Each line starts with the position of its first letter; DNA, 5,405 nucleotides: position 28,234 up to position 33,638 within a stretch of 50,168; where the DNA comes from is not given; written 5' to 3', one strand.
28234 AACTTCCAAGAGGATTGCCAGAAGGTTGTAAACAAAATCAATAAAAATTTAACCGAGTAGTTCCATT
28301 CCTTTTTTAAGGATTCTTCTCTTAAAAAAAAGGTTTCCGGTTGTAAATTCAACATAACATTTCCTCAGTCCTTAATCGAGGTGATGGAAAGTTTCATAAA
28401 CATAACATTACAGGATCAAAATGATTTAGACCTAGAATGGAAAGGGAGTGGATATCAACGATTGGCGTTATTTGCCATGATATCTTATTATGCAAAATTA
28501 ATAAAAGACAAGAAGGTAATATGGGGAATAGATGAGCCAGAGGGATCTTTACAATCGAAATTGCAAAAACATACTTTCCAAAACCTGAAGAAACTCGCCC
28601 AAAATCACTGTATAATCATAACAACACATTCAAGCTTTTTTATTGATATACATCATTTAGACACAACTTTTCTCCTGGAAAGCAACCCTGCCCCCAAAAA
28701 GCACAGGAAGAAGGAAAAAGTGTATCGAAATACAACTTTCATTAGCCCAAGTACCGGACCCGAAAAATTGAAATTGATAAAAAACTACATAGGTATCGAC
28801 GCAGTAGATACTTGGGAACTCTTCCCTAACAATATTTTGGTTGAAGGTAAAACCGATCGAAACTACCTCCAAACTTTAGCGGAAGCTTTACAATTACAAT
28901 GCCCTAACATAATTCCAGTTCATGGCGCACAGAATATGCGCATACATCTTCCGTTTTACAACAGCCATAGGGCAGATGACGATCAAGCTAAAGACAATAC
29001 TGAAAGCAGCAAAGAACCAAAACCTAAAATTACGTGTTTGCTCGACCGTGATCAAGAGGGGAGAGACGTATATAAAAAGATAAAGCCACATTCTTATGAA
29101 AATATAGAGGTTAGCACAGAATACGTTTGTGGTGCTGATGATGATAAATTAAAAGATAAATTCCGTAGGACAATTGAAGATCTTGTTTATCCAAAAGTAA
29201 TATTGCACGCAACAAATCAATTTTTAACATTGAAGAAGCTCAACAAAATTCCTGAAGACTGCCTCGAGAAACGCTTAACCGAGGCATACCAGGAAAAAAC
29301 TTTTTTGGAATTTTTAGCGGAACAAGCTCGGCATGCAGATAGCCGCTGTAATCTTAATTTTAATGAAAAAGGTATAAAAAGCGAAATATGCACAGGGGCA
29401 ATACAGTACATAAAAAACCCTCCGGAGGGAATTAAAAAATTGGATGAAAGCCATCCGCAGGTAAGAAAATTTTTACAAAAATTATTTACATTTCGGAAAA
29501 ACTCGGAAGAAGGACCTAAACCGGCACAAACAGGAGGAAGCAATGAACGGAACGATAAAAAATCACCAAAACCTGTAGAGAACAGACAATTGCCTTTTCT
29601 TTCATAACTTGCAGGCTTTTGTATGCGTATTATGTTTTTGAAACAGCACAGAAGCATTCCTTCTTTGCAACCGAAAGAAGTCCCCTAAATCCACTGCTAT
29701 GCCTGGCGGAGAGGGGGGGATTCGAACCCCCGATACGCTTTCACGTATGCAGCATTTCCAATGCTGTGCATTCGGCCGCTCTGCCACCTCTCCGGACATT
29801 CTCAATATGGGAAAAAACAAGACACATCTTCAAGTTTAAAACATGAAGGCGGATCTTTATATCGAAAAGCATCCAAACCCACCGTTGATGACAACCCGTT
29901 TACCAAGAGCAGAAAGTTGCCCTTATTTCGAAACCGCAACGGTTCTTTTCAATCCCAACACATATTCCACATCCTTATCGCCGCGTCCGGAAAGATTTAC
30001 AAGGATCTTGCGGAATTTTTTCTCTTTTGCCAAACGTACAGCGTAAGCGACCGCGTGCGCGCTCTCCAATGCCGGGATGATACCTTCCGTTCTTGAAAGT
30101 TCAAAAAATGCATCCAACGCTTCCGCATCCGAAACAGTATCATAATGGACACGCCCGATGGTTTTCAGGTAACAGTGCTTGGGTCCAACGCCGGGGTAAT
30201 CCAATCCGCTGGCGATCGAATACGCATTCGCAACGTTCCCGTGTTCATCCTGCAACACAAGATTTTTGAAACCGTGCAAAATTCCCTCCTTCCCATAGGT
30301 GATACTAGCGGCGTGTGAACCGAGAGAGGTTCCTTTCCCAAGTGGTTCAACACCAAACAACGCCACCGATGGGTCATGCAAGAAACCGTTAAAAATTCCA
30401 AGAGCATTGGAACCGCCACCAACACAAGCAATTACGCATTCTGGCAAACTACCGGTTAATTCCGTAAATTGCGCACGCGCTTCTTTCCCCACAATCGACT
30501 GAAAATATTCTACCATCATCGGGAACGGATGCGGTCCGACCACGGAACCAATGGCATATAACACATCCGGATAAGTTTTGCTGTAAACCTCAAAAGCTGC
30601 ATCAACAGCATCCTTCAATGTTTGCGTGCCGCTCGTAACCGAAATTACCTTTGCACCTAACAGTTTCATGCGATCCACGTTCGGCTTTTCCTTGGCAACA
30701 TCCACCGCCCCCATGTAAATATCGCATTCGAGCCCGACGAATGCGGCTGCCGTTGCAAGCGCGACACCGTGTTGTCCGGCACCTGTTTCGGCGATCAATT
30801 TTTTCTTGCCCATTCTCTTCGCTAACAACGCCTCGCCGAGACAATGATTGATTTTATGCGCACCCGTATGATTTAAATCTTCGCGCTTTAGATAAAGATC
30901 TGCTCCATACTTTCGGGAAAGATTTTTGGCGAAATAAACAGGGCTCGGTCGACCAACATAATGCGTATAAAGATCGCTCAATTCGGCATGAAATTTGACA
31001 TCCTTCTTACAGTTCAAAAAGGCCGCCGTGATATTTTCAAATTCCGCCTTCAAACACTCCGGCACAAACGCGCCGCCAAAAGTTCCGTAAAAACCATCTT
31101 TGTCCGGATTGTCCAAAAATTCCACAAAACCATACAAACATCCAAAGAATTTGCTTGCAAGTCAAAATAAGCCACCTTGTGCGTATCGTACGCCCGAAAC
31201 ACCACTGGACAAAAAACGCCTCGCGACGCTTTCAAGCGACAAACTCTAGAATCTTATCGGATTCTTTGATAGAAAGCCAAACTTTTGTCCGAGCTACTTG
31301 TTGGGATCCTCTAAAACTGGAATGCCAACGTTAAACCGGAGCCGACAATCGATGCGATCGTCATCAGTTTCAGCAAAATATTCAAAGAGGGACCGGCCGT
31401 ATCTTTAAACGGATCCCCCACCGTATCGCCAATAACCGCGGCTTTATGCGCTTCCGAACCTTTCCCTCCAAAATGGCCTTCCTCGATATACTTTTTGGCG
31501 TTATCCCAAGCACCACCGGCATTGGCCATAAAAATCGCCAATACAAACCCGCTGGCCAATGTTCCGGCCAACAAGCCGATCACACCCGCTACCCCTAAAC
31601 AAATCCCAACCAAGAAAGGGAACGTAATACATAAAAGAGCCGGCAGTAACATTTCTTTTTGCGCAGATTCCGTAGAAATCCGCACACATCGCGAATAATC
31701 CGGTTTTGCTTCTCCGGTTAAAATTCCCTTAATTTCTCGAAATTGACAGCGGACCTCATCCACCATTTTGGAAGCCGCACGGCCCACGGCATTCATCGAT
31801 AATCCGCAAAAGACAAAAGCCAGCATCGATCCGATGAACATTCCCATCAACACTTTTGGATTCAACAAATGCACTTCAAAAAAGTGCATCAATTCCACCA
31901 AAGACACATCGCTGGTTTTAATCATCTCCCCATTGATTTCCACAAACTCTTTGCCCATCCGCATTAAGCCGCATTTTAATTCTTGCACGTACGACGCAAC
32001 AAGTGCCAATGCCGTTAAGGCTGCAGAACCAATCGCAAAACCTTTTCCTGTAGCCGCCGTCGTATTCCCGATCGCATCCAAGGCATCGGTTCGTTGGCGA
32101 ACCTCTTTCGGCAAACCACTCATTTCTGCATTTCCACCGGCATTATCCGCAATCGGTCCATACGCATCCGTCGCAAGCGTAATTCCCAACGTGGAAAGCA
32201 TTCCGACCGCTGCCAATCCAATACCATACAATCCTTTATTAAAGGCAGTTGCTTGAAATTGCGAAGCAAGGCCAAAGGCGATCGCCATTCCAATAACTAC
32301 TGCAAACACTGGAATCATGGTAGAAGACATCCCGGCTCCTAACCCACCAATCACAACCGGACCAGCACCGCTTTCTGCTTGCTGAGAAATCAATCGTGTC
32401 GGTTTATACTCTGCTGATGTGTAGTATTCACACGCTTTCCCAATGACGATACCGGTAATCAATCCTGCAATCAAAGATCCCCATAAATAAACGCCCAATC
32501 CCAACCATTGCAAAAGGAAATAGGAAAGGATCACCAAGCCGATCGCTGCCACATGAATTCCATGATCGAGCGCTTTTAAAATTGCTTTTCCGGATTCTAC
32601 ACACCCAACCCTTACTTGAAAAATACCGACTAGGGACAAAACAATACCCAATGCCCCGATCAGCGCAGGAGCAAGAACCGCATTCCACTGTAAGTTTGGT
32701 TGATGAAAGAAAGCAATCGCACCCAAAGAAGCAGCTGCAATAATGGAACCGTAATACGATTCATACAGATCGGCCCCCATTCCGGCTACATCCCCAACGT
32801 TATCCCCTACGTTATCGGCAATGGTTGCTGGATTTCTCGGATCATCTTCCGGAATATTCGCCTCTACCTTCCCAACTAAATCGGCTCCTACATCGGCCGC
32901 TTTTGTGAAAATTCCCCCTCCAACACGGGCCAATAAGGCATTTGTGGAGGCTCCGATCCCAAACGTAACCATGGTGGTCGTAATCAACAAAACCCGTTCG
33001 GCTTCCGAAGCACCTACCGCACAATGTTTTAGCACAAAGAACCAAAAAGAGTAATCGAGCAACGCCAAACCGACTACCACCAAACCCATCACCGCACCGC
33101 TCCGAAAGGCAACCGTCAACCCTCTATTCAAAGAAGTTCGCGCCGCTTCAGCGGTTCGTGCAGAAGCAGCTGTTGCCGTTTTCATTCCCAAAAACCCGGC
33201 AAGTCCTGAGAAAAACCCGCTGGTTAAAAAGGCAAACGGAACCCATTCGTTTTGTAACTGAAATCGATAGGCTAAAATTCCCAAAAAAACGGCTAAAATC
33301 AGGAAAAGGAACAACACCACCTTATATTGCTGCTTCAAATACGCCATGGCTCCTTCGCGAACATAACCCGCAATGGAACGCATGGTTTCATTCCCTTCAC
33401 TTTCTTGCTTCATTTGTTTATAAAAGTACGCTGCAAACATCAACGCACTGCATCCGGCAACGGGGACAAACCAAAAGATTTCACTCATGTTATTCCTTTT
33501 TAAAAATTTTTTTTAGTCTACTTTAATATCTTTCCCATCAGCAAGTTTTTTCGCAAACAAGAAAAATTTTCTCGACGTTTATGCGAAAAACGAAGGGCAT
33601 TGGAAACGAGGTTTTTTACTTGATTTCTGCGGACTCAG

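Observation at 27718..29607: One in-frame amber codon splits an otherwise intact P2-Old-like (ABC ATPase + Toprim) nuclease gene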

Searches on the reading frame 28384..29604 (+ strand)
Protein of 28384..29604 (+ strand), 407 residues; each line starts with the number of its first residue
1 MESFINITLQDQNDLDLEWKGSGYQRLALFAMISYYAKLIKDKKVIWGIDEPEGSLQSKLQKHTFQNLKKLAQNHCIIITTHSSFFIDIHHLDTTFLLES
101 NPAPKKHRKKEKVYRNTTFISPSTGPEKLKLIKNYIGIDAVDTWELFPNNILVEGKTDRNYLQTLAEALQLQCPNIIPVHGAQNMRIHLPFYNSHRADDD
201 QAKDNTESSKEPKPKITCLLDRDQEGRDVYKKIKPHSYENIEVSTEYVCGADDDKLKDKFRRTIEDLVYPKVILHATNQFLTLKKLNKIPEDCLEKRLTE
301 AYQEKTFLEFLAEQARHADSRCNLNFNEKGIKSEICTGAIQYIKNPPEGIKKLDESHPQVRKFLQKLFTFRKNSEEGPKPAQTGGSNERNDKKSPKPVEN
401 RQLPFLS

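Call 65: search_protein_families(library=pfam, proteins=[window:28384-29604:+], max_evalue=0.001)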
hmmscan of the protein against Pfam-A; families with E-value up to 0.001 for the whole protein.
window:28384-29604:+ (407 aa): 1 family
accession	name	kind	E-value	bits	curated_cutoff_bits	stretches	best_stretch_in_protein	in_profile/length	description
PF13175.12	AAA_15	-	6.4e-14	52.8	32.1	1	6-87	287-374/374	AAA ATPase domain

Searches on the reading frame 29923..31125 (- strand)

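Call 65: search_protein_families(library=pfam, proteins=[window:29923-31125:-], max_evalue=0.001)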
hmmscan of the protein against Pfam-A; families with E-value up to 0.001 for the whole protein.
window:29923-31125:- (400 aa): 1 family
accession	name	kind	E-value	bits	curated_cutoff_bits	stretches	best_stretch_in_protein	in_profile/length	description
PF00291.31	PALP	-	3.2e-40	138.7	35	1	58-378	5-293/295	Pyridoxal-phosphate dependent enzyme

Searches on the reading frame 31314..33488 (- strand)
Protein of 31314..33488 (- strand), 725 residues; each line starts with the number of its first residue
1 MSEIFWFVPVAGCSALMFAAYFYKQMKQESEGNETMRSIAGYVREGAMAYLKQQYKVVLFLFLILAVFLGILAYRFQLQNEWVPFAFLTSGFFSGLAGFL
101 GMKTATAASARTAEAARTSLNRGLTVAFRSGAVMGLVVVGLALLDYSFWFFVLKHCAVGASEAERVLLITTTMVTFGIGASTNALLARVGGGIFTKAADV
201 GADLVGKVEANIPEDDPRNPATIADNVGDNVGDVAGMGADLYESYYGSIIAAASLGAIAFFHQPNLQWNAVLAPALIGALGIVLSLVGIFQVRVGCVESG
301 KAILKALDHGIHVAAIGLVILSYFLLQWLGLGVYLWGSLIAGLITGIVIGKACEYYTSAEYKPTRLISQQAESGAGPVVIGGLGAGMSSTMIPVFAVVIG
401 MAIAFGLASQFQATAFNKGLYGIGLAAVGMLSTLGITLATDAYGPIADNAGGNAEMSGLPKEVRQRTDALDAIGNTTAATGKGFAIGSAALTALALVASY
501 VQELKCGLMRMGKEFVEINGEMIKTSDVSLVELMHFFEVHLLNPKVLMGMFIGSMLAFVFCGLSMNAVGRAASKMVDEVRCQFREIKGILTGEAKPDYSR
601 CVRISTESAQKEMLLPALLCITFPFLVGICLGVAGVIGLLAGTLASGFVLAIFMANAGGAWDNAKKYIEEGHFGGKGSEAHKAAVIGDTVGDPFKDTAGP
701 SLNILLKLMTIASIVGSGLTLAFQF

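Call 29: find_related_loci(query=window:31314-33488:-, collection=genome_contigs, flank=1000)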
Query window:31314-33488:- (725 aa) in genome_contigs; peptide patterns used: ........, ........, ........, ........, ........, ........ (x = any residue, [..] = any of these).
600 stretches matched a pattern (row limit reached: there are more); 600 encode a relative of the query (tblastn E <= 1e-3); the best 80 are kept; 80 distinct loci.
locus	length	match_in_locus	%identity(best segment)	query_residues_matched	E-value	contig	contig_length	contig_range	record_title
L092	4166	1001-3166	64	4-724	0e+0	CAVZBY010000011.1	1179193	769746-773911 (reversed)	MAG: Candidatus Aminicenantes bacterium isolate MFD00905.bin.2.121 genome assembly, contig: contig_5045, whole genome sh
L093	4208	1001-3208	63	4-725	0e+0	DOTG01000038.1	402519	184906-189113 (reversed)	MAG TPA_asm: Marinilabiliales bacterium isolate UBA12394 contig_7, whole genome shotgun sequence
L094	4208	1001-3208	64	2-725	0e+0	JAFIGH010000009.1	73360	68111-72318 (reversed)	MAG: Opitutales bacterium isolate Super_Day6_Bin.11 NODE_99_length_73360_cov_13.803806, whole genome shotgun sequence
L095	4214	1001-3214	61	1-725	0e+0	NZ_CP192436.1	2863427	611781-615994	Demequina aurantiaca strain ARC0220 chromosome, complete genome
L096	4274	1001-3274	63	1-725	0e+0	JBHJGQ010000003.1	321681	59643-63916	MAG: Opitutales bacterium isolate sb_S12C1742 S12Ck141_73354, whole genome shotgun sequence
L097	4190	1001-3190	64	3-725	0e+0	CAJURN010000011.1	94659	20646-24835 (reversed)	MAG TPA_asm: uncultured Muribaculaceae bacterium isolate MGBC166434 genome assembly, contig: MGBC166434.11, whole genome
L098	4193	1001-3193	64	1-725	0e+0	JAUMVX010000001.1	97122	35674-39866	MAG: Bacteroidia bacterium isolate S12M_St_80 NODE_86_length_97122_cov_17.062380, whole genome shotgun sequence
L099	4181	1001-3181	62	5-723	0e+0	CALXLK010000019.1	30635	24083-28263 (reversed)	MAG: uncultured Opitutales bacterium isolate BRZ_A__bin45 genome assembly, contig: BRZ_A__NODE_1554_length_30635_cov_10.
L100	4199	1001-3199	64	4-725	0e+0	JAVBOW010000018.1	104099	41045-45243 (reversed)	MAG: Rikenellaceae bacterium isolate EPI_MAG_00119 c_000002287989, whole genome shotgun sequence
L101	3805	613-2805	62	1-722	0e+0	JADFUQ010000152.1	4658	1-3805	MAG: Bacteroidetes bacterium isolate C2.bin.40 k83_492004, whole genome shotgun sequence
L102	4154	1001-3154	59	3-725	0e+0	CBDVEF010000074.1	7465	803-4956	MAG TPA_asm: uncultured bacterium isolate SRR22302353_concoct_17 genome assembly, contig: ERZ25073599.5706, whole genome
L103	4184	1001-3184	62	1-725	0e+0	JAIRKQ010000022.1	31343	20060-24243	MAG: Puniceicoccales bacterium isolate Cc175_bin120 k119_1685576, whole genome shotgun sequence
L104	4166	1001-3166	62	4-721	0e+0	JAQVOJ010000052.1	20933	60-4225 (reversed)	MAG: Bacteroidales bacterium isolate STF1_178 NODE_6107_length_20933_cov_12.052004_Sandtown_F1, whole genome shotgun seq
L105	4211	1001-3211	63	4-725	0e+0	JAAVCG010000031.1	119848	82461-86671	MAG: Bacteroides sp. isolate Mgla_MAG_37-bin_35 c_000000113578, whole genome shotgun sequence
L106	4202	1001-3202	61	5-725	0e+0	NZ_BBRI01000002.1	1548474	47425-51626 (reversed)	Demequina sp. NBRC 110052, whole genome shotgun sequence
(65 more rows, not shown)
